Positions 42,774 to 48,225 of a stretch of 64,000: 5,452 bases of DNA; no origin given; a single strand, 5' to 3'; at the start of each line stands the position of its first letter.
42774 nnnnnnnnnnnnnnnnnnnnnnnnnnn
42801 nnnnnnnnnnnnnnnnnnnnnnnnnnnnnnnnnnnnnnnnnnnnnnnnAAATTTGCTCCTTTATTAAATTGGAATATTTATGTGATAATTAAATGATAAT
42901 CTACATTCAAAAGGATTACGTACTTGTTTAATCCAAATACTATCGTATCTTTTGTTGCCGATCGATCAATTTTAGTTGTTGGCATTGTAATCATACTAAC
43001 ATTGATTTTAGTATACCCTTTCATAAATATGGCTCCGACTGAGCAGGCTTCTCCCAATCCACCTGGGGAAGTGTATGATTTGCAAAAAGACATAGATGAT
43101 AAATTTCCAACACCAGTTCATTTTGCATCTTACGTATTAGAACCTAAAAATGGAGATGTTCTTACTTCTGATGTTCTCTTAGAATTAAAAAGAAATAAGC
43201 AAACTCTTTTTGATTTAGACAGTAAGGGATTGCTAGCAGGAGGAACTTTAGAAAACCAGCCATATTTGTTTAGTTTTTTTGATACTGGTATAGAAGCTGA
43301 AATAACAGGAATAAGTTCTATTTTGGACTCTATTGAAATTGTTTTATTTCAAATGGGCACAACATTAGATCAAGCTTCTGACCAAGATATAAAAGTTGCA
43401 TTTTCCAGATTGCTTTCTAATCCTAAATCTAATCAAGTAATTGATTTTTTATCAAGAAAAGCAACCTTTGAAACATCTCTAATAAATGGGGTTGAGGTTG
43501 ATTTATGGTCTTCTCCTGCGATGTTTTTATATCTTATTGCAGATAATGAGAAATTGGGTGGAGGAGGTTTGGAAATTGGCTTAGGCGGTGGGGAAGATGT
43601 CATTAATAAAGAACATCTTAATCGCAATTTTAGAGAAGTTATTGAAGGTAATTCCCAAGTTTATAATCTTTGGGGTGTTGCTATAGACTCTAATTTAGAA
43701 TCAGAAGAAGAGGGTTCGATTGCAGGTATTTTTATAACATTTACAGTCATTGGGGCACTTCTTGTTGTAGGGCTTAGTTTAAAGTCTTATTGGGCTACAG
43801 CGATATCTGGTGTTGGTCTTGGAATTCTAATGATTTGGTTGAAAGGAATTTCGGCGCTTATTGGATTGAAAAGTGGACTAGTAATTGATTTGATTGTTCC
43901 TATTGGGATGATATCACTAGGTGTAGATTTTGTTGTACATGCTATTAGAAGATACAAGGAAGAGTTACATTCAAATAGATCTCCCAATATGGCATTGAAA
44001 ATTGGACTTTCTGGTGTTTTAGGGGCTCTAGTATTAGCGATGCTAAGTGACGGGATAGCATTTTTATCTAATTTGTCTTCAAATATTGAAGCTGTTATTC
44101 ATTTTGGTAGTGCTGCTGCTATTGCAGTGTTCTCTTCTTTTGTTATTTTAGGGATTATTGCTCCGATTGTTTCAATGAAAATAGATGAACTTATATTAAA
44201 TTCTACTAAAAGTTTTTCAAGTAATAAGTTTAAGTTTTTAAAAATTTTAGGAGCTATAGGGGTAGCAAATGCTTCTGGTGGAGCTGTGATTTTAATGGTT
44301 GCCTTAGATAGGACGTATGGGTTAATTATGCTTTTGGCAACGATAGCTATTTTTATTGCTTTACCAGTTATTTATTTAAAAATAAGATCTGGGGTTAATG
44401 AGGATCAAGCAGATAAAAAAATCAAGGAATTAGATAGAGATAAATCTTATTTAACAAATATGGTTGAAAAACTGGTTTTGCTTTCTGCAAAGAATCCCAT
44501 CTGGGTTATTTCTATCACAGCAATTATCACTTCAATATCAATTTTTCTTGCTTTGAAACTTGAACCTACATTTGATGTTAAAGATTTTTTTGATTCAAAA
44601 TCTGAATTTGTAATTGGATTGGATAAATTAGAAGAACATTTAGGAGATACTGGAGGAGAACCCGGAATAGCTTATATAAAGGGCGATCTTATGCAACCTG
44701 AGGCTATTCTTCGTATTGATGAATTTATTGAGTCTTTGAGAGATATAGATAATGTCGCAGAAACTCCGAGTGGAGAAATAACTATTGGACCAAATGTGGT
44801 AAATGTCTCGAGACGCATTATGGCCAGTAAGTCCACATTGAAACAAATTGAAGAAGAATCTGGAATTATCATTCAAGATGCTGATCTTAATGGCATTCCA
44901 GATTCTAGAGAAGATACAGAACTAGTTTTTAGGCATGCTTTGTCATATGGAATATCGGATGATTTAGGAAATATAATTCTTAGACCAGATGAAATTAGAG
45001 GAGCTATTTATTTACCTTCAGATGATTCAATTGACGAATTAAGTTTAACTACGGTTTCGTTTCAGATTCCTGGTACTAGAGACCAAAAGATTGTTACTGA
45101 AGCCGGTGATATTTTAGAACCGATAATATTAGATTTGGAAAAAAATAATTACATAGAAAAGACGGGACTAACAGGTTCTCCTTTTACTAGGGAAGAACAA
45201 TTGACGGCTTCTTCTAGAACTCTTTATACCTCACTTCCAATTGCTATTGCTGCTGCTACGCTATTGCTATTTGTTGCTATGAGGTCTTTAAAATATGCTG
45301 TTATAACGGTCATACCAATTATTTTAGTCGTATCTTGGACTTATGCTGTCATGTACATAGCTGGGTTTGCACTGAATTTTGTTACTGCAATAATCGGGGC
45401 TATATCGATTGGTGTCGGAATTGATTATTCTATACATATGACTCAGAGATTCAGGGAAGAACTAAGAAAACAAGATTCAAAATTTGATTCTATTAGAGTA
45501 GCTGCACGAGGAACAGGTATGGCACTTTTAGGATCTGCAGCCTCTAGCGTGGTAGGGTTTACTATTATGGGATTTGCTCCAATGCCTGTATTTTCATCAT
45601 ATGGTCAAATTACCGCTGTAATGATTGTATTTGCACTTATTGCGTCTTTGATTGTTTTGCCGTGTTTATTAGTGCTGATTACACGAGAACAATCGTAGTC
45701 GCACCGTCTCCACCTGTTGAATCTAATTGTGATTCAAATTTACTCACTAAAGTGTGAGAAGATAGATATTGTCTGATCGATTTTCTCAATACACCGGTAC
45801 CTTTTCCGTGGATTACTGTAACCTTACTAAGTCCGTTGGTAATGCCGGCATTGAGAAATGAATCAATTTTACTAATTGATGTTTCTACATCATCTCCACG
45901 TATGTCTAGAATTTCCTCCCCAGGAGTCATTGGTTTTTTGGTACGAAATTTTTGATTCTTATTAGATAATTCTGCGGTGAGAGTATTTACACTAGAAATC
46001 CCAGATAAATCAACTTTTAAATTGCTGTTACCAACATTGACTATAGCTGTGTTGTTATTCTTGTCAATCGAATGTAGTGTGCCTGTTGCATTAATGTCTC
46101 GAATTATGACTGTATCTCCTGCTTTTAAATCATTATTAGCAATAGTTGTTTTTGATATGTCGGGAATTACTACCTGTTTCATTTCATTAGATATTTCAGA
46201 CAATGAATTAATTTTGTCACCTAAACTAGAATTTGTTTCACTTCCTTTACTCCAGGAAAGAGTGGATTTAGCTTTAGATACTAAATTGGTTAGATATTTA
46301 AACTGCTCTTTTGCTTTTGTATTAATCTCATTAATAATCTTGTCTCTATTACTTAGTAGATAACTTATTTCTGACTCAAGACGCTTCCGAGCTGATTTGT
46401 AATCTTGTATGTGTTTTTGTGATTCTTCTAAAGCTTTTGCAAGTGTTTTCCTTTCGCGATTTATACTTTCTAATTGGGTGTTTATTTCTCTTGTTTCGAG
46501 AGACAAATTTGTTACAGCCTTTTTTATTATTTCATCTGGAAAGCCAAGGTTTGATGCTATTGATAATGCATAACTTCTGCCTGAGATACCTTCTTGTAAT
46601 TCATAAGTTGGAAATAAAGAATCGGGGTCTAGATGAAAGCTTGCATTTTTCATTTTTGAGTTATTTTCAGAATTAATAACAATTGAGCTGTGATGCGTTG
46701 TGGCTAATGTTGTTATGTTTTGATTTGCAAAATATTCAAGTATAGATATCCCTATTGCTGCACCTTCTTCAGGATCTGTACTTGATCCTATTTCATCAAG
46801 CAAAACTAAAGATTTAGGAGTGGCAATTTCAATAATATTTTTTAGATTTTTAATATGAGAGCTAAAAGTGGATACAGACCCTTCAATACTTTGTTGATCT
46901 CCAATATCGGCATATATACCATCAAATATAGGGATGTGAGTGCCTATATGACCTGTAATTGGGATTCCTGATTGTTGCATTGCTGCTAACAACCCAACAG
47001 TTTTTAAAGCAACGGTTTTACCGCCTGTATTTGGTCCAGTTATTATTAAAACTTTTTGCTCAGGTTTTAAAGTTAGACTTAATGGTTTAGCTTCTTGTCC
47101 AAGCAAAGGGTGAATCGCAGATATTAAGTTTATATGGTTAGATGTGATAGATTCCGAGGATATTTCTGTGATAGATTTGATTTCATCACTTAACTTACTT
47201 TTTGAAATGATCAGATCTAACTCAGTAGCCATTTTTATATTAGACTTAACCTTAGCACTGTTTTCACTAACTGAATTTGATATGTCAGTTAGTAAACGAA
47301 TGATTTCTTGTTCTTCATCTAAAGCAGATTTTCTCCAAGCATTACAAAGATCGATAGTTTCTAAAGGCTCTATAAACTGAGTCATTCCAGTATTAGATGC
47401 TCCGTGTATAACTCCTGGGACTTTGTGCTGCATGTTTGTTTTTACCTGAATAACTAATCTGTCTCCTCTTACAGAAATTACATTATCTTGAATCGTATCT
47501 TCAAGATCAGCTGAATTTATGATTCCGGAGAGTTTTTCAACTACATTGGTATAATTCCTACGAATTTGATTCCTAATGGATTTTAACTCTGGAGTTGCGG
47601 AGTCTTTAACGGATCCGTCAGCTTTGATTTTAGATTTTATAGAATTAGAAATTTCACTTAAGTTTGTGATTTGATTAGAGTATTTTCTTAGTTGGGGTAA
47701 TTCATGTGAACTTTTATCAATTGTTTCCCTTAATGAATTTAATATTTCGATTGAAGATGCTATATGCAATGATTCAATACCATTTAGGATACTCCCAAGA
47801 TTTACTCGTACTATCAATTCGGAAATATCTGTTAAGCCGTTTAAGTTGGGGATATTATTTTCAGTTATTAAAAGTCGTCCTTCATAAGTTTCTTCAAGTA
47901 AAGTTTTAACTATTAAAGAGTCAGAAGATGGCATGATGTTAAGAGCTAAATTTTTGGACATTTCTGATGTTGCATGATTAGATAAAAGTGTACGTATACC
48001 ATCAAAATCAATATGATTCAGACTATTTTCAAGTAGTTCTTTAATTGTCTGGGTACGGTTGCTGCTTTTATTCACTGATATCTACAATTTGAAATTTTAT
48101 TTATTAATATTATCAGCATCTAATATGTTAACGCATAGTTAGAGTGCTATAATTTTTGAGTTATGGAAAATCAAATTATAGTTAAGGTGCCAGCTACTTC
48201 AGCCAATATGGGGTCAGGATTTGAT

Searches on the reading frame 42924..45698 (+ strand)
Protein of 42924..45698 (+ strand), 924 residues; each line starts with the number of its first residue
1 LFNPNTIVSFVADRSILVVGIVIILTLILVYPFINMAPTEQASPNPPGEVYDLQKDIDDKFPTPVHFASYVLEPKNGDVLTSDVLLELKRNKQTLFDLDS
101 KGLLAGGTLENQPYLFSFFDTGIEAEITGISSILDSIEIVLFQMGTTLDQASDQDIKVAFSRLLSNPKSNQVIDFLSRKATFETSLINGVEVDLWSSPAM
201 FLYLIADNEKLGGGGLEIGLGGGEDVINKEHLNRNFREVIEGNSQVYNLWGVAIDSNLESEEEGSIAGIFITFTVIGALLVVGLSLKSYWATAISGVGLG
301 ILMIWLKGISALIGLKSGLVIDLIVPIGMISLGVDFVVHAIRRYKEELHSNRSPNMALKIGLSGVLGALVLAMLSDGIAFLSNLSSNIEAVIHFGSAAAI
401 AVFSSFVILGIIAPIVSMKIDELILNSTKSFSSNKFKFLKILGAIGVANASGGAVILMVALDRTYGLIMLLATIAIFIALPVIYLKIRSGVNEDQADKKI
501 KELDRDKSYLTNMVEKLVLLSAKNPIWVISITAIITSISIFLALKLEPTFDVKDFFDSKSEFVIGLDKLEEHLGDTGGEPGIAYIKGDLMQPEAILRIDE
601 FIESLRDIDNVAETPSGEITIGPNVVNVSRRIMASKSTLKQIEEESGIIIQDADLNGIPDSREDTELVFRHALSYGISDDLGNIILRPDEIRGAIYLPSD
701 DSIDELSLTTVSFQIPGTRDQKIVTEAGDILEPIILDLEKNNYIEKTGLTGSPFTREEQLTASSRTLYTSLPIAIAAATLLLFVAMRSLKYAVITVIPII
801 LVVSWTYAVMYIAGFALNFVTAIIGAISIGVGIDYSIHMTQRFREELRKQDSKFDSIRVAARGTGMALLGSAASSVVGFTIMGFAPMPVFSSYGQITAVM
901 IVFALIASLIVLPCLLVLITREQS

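Call 19: search_protein_families(library=ncbifam, proteins=[window:42924-45698:+], max_evalue=1e-10)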
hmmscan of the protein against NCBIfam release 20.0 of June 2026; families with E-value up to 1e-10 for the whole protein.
window:42924-45698:+ (924 aa): 5 families
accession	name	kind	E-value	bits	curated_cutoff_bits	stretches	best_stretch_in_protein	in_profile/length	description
TIGR00921.1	2A067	subfamily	4.7e-42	143.9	351.9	1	726-918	540-733/733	hydrophobe/amphiphile efflux-3 (HAE3) family transporter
TIGR00833.1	actII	subfamily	2.6e-30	105.4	874.7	1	779-922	187-335/910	MMPL family RND transporter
TIGR03480.1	HpnN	hypoth_equivalog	1.1e-22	79.8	751.85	1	769-916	716-856/862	hopanoid biosynthesis associated RND transporter like protein HpnN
NF052374.1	HopndTporHpnN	equivalog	5e-15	54.6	1100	1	742-919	249-426/858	hopanoid transporter HpnN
NF045600.2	BstA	equivalog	3.7e-13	48.3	1400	1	746-919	266-439/903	sterol transporter cytoplasmic membrane protein BstA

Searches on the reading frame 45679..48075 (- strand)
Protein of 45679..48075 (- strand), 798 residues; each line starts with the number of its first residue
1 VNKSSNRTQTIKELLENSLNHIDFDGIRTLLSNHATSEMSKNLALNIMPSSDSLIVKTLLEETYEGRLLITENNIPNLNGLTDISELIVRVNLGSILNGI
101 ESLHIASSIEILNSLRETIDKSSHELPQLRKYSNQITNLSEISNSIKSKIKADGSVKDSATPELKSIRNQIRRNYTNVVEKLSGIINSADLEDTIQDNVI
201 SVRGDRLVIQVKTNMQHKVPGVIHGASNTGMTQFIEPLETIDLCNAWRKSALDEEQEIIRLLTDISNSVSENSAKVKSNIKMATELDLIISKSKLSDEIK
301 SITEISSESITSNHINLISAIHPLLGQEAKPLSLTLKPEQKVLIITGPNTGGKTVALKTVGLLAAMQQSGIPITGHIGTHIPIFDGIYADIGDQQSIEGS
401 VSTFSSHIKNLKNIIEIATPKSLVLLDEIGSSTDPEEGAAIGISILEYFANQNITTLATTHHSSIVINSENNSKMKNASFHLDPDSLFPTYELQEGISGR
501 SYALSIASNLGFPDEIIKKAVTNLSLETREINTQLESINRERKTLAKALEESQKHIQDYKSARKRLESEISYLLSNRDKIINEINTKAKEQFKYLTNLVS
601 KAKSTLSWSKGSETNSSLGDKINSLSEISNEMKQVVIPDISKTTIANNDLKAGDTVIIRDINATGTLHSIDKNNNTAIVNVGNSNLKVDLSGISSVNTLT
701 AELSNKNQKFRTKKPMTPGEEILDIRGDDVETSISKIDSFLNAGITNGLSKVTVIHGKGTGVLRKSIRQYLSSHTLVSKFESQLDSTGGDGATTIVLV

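Call 19: search_protein_families(library=ncbifam, proteins=[window:45679-48075:-], max_evalue=1e-10)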
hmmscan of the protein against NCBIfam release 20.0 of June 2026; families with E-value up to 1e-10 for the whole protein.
window:45679-48075:- (798 aa): 4 families
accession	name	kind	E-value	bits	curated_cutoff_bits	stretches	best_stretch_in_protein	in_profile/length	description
TIGR01069.2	mutS2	equivalog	3.6e-206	687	400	1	16-796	2-789/790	endonuclease MutS2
NF052383.1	ATPase_KamC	equivalog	9.3e-52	176.4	300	1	77-467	62-433/508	lysine 5,6-aminomutase reactivase ATPase KamC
NF003810.1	PRK05399.1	equivalog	8.5e-42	143.8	480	1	76-524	333-789/793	DNA mismatch repair protein MutS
TIGR01070.1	mutS1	equivalog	2.2e-35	122.3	641.7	1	72-551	321-808/840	DNA mismatch repair protein MutS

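Call 20: find_related_loci(query=window:45679-48075:-, collection=genome_contigs, flank=1000)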
Query window:45679-48075:- (798 aa) in genome_contigs; peptide patterns used: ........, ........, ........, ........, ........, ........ (x = any residue, [..] = any of these).
66 stretches matched a pattern; 1 encode a relative of the query (tblastn E <= 1e-3); 1 distinct loci.
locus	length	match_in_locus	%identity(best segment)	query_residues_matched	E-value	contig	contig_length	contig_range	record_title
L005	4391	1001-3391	72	1-798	0e+0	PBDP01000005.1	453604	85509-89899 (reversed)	MAG: Chloroflexota bacterium isolate SP344 69126, whole genome shotgun sequence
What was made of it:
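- Tried and rejected: A second scan with MutS2 found only a 72%-identical Chloroflexota MAG, SP344 (call 20).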
